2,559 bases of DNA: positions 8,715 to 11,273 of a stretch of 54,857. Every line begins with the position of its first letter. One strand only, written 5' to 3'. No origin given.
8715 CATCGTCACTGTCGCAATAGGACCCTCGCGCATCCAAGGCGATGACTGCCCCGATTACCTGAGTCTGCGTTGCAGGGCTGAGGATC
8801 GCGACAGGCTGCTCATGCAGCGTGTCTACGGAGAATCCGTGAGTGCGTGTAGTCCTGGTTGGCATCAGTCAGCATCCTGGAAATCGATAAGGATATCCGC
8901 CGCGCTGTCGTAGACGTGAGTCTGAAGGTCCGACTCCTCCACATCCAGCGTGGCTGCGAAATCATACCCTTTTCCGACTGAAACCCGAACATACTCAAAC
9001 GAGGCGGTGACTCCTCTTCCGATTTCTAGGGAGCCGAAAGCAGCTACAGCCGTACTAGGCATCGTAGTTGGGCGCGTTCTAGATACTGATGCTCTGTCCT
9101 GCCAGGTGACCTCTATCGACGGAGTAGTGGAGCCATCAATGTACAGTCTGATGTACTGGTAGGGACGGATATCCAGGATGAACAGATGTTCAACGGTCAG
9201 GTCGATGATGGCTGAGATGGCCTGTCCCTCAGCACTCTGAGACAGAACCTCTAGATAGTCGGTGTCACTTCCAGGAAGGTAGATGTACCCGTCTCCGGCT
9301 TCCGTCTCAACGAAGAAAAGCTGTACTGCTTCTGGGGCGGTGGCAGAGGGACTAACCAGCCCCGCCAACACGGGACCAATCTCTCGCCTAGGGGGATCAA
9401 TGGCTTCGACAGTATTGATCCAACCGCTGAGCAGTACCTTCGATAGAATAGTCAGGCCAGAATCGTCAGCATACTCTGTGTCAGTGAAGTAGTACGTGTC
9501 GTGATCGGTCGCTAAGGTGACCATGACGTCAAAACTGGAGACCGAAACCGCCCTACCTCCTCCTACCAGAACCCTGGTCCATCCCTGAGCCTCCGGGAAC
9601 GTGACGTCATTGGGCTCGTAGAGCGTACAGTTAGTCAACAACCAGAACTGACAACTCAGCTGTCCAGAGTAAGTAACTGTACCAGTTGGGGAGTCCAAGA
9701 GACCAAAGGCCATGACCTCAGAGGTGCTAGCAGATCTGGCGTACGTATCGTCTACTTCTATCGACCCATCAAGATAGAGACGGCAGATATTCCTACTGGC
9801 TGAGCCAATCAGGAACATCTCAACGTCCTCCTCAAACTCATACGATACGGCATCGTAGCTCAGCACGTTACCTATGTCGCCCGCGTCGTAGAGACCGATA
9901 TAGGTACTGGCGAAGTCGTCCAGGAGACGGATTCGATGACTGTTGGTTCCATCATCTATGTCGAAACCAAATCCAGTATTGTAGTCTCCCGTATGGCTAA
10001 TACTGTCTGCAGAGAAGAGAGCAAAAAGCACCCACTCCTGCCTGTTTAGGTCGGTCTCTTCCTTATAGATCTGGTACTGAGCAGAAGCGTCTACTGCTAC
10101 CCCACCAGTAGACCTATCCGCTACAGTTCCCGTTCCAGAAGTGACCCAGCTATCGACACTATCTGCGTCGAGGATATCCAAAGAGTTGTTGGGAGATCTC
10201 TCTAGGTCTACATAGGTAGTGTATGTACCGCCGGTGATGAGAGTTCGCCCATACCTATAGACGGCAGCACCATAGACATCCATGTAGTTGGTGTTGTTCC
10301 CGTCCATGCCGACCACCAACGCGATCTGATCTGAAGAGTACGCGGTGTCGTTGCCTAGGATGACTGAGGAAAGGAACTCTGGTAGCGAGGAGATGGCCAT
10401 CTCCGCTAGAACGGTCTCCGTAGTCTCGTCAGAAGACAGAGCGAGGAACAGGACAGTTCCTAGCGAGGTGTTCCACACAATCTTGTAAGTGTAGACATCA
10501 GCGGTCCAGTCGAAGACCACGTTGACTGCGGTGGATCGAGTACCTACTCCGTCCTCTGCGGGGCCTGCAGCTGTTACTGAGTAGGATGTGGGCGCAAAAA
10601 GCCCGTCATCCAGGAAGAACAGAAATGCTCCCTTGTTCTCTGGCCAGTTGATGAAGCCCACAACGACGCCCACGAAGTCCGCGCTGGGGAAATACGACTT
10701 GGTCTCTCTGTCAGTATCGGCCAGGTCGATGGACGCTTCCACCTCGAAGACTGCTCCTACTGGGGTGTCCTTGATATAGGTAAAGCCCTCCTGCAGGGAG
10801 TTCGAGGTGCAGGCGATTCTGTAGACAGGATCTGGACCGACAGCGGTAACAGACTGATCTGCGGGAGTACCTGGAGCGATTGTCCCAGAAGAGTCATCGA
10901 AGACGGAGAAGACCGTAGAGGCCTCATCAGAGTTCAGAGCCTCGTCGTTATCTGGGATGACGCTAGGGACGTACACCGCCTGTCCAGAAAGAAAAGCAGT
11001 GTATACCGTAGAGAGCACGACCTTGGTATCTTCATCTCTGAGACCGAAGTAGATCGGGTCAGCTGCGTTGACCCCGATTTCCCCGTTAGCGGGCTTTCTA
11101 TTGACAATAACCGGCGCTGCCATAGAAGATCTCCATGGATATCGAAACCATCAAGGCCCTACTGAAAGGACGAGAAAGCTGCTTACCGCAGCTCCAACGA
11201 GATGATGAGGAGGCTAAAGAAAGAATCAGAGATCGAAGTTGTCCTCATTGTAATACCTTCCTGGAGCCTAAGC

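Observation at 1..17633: Run of exceptionally large ORFs (>=966, 1582, 752, 2095 aa) with no recognisable enzymatic motifs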

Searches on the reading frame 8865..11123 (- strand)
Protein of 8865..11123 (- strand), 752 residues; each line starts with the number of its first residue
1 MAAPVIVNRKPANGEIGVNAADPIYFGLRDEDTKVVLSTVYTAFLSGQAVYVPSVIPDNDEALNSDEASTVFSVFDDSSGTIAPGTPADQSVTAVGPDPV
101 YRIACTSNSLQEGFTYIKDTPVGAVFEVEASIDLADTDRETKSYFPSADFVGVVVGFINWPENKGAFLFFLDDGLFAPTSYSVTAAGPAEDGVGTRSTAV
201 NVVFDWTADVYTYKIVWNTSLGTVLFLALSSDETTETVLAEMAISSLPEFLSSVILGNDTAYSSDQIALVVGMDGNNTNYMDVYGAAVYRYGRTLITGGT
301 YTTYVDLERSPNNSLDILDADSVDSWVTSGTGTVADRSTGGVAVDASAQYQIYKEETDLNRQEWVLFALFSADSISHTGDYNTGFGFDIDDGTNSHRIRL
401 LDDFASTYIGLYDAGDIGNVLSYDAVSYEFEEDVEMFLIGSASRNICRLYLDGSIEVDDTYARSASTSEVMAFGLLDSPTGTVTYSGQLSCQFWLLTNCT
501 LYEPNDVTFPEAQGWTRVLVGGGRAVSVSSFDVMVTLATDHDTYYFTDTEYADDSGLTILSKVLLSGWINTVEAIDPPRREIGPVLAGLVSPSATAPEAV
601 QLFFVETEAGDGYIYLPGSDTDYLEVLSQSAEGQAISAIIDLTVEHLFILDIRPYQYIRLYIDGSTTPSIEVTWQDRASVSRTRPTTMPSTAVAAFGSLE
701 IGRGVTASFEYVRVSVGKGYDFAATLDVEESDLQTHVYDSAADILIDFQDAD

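Call 6: search_protein_families(library=pfam, proteins=[window:8865-11123:-], max_evalue=0.01)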
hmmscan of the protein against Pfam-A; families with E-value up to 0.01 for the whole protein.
window:8865-11123:- (752 aa): 0 families

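Call 7: search_protein_families(library=phrogs, proteins=[window:8865-11123:-], max_evalue=0.01)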
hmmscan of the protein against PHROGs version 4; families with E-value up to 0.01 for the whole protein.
window:8865-11123:- (752 aa): 0 families

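Call 14: search_solved_structures(query=window:8865-11123:-, max_evalue=1)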
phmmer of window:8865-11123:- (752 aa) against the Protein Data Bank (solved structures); distinct sequences matched with E-value up to 1: 0.

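Call 23: find_related_loci(query=A1, collection=viral_contigs, flank=10000)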
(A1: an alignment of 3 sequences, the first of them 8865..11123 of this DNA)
Query A1 (752 aa) in viral_contigs; peptide patterns used: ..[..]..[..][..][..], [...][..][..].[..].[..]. (x = any residue, [..] = any of these).
50 stretches matched a pattern; 3 encode a relative of the query (tblastn E <= 1e-3); 3 distinct loci.
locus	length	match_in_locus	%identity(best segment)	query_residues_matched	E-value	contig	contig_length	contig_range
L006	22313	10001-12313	27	1-752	9e-68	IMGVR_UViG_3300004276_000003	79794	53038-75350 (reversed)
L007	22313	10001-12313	27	1-752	9e-68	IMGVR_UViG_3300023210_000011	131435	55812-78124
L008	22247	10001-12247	30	4-751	9e-92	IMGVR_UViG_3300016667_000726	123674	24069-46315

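Call 75: search_solved_structures(query=A9, max_evalue=5, show_alignments=2)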
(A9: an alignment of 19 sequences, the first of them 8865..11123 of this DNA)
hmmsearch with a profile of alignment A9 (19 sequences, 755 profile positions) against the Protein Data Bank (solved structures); distinct sequences matched with E-value up to 5: 1.
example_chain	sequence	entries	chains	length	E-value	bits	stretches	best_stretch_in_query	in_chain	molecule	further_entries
7k9h_H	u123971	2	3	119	0.4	11.8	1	123-162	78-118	2B04 heavy chain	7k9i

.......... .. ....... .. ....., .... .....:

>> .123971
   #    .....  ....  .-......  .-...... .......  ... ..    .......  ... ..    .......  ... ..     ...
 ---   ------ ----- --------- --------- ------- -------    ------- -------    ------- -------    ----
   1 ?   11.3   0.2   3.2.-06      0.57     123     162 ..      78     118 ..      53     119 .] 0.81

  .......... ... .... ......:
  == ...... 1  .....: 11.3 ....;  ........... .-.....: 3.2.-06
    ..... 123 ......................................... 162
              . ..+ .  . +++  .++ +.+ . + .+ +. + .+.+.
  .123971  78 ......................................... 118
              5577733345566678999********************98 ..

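Call 76: search_protein_families(library=pfam, alignment_id=A9, max_evalue=0.1)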
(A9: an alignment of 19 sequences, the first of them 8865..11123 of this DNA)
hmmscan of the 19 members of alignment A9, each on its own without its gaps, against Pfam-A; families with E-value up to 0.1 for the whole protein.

A. member 1, window:8865-11123:- (752 aa): 0 families

B. families by the number of members that match (of 19 scanned): 2 families
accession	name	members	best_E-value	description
PF00041.27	fn3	1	4.4e-05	Fibronectin type III domain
PF20009.4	GEVED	1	0.037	GEVED domain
